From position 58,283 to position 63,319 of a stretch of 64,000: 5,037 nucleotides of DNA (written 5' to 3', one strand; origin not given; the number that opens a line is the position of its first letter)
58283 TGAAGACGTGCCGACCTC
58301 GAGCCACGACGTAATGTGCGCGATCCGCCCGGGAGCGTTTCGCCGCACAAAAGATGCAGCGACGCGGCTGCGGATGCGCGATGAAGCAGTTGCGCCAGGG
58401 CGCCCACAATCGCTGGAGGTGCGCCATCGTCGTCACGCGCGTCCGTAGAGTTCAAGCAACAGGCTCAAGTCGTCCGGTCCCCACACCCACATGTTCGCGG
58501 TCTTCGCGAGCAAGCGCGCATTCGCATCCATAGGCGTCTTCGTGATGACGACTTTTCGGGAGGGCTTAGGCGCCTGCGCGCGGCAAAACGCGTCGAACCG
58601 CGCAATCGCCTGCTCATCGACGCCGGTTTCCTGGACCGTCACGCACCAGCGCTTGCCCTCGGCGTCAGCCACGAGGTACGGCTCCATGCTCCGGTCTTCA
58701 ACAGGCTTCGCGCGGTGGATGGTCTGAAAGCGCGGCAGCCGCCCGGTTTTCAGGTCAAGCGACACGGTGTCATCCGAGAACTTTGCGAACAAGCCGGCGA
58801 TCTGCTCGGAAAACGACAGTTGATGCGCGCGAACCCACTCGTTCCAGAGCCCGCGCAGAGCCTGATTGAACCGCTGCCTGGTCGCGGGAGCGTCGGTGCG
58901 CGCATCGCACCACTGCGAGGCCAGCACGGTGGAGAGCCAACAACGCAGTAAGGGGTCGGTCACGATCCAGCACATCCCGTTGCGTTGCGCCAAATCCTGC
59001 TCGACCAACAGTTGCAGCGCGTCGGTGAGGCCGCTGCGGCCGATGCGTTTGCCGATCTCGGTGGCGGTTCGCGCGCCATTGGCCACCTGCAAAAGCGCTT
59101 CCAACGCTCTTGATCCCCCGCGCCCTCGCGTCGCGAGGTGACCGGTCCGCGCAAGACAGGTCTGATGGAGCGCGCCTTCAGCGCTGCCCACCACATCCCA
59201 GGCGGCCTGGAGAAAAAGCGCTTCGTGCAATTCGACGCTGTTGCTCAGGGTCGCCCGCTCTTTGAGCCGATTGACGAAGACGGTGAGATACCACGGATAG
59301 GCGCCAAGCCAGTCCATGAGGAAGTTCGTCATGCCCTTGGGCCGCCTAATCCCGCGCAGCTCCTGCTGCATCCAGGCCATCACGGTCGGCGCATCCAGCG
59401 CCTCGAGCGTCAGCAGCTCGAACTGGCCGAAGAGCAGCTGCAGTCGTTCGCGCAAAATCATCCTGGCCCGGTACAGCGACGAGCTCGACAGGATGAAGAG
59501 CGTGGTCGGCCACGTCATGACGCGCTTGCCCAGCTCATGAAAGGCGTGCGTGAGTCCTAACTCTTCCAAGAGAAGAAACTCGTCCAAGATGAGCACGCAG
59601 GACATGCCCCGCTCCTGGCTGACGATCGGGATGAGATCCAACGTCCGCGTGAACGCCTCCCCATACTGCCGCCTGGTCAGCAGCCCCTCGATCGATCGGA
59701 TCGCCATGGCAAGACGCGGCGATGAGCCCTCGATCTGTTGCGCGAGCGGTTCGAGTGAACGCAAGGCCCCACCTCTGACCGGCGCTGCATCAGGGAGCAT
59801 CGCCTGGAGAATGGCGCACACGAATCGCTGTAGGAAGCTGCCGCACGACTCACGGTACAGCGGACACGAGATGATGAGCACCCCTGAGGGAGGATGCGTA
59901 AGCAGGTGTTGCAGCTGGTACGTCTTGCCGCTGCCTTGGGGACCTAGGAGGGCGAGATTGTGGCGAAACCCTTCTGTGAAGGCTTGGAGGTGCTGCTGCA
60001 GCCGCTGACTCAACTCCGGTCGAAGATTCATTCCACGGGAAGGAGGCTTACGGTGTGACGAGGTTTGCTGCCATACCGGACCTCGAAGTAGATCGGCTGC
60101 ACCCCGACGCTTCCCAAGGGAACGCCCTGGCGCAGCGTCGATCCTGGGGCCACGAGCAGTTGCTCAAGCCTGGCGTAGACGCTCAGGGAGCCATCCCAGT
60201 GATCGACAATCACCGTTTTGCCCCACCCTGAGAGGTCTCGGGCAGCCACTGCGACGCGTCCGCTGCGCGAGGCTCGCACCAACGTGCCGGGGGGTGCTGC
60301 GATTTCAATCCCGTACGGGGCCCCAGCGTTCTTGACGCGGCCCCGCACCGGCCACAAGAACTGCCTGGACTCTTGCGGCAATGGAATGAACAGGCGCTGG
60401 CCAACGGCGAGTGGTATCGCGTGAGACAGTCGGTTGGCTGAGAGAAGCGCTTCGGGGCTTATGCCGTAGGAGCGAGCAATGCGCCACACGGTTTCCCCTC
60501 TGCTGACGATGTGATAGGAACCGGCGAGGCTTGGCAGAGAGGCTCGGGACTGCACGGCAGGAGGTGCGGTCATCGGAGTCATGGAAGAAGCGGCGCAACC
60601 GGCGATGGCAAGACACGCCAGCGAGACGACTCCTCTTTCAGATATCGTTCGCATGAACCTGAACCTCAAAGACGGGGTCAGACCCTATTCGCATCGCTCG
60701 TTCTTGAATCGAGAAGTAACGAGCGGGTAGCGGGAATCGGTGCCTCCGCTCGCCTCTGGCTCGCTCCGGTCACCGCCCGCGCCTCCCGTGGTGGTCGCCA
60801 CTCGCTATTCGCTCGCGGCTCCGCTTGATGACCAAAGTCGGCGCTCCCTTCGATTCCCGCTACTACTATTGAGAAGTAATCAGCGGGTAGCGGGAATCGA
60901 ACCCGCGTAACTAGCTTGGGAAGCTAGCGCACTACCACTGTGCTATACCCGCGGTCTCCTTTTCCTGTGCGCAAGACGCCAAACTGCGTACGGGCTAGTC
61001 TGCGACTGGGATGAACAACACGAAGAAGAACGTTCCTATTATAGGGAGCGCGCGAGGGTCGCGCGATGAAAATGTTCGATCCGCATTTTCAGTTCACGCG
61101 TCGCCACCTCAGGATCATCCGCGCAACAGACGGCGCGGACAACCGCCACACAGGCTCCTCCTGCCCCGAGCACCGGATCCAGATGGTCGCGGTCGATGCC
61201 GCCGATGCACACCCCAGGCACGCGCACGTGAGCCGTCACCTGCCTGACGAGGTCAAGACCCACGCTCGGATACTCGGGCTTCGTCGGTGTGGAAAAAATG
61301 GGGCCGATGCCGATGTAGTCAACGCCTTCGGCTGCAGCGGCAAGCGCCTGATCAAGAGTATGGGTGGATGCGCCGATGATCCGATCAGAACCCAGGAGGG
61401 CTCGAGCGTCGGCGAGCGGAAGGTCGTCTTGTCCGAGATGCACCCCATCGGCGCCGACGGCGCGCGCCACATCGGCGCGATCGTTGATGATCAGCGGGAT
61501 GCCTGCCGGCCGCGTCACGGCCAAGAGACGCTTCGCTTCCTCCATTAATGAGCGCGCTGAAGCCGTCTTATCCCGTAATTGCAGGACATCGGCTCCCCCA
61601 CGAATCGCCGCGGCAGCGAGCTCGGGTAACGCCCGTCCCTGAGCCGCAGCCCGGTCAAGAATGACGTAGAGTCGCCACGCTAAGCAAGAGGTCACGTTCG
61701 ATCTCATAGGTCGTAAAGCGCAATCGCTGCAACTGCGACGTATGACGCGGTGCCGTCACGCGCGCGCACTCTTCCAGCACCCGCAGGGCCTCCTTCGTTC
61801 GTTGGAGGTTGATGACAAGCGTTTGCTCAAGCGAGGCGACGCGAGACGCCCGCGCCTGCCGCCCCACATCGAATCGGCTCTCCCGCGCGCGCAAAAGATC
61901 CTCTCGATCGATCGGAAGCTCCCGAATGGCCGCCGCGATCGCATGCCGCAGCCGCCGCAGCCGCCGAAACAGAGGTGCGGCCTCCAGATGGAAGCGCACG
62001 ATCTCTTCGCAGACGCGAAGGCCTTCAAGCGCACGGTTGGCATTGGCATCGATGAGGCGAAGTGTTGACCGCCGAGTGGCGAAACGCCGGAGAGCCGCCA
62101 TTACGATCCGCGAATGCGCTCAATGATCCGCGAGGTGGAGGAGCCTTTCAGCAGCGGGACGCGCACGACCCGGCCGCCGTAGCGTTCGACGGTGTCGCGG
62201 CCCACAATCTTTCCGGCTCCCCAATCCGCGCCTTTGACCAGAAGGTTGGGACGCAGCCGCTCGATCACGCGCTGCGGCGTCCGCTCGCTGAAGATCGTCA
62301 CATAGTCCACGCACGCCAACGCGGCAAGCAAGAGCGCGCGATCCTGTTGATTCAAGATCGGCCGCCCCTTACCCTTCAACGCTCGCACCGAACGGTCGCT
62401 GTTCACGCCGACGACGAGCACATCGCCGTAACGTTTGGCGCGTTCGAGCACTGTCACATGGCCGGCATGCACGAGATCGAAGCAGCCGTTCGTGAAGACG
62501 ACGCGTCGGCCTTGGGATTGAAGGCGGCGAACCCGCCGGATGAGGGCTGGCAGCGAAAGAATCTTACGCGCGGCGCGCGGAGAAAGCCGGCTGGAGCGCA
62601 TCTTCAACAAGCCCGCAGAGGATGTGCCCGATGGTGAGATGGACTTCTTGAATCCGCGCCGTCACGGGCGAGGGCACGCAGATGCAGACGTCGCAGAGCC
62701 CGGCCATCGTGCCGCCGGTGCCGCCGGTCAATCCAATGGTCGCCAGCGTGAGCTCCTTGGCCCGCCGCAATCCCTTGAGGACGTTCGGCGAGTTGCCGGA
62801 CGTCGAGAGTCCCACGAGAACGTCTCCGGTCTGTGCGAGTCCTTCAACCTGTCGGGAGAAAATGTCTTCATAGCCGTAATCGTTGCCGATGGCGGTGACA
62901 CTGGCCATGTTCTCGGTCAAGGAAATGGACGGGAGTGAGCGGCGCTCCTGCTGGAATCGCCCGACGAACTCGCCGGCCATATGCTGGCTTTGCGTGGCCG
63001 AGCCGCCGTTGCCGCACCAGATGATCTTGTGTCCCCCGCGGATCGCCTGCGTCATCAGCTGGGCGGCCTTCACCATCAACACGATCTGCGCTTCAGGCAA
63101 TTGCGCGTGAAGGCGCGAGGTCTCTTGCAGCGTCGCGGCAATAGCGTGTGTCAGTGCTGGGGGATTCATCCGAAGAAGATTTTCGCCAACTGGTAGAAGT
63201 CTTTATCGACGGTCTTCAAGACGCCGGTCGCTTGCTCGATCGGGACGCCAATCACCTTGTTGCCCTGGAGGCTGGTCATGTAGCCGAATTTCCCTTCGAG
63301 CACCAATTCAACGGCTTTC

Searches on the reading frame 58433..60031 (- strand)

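Call 18: search_protein_families(library=pfam, proteins=[window:58433-60031:-], max_evalue=0.001)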
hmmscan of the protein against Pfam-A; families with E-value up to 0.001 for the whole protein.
window:58433-60031:- (532 aa): 2 families
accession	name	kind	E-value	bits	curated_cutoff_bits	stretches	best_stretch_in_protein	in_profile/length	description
PF13191.12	AAA_16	-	3.4e-05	24.8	32.6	1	7-152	8-141/167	AAA ATPase domain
PF13401.12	AAA_22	-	0.00089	20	27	0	25-90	7-65/130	AAA domain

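Call 70: search_protein_families(library=ncbifam, proteins=[window:58433-60031:-], max_evalue=0.01)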
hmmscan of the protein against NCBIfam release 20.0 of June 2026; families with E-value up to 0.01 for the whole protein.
window:58433-60031:- (532 aa): 0 families

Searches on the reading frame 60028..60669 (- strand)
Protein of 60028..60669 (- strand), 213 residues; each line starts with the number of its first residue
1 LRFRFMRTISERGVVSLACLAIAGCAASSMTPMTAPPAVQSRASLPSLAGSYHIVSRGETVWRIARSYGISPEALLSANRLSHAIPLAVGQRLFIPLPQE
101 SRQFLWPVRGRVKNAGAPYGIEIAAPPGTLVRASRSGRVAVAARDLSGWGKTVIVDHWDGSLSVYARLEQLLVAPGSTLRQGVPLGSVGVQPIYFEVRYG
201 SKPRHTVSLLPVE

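Call 18: search_protein_families(library=pfam, proteins=[window:60028-60669:-], max_evalue=0.001)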
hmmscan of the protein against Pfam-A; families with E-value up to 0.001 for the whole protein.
window:60028-60669:- (213 aa): 2 families
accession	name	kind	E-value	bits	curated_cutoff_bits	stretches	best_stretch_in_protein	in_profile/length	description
PF01551.29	Peptidase_M23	-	5.8e-16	58.9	28.7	1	119-201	4-91/96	Peptidase family M23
PF01476.26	LysM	-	2.2e-12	47.2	20.9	1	53-96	1-43/43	LysM domain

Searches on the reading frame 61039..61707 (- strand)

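Call 18: search_protein_families(library=pfam, proteins=[window:61039-61707:-], max_evalue=0.001)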
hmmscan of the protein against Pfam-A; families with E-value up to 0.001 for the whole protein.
window:61039-61707:- (222 aa): 1 family
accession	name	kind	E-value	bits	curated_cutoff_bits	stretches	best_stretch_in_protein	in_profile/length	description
PF02581.23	TMP-TENI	-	1.6e-62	210.5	27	1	13-193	1-180/180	Thiamine monophosphate synthase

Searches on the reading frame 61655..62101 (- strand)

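Call 18: search_protein_families(library=pfam, proteins=[window:61655-62101:-], max_evalue=0.001)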
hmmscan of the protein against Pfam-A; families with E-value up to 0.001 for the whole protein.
window:61655-62101:- (148 aa): 1 family
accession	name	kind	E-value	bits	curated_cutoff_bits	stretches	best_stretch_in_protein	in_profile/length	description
PF17792.6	ThiD2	-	2.8e-30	105.7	23.5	1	15-136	1-123/124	ThiD2 family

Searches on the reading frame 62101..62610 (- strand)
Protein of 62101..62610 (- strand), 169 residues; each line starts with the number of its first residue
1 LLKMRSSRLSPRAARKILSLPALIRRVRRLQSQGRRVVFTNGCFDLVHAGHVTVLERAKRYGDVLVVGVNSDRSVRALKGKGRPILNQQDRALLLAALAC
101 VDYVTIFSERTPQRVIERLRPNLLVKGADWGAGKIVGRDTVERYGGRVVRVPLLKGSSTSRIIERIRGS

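Call 18: search_protein_families(library=pfam, proteins=[window:62101-62610:-], max_evalue=0.001)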
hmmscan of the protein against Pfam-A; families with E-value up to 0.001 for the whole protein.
window:62101-62610:- (169 aa): 2 families
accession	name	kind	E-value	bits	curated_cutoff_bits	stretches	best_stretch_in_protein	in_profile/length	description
PF01467.32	CTP_transf_like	-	1.1e-19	71.4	21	1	39-132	1-92/133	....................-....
PF06574.18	FAD_syn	-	0.00023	21.4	27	1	33-134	4-121/158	FAD synthetase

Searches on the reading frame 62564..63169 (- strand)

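Call 18: search_protein_families(library=pfam, proteins=[window:62564-63169:-], max_evalue=0.001)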
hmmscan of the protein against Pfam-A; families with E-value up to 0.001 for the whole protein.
window:62564-63169:- (201 aa): 2 families
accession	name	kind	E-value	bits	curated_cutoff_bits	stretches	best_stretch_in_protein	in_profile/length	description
PF13580.11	SIS_2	-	2.5e-27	96.1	27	1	16-149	5-138/138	SIS domain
PF01380.27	SIS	-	5.6e-08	33.1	25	1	91-171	30-110/131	SIS domain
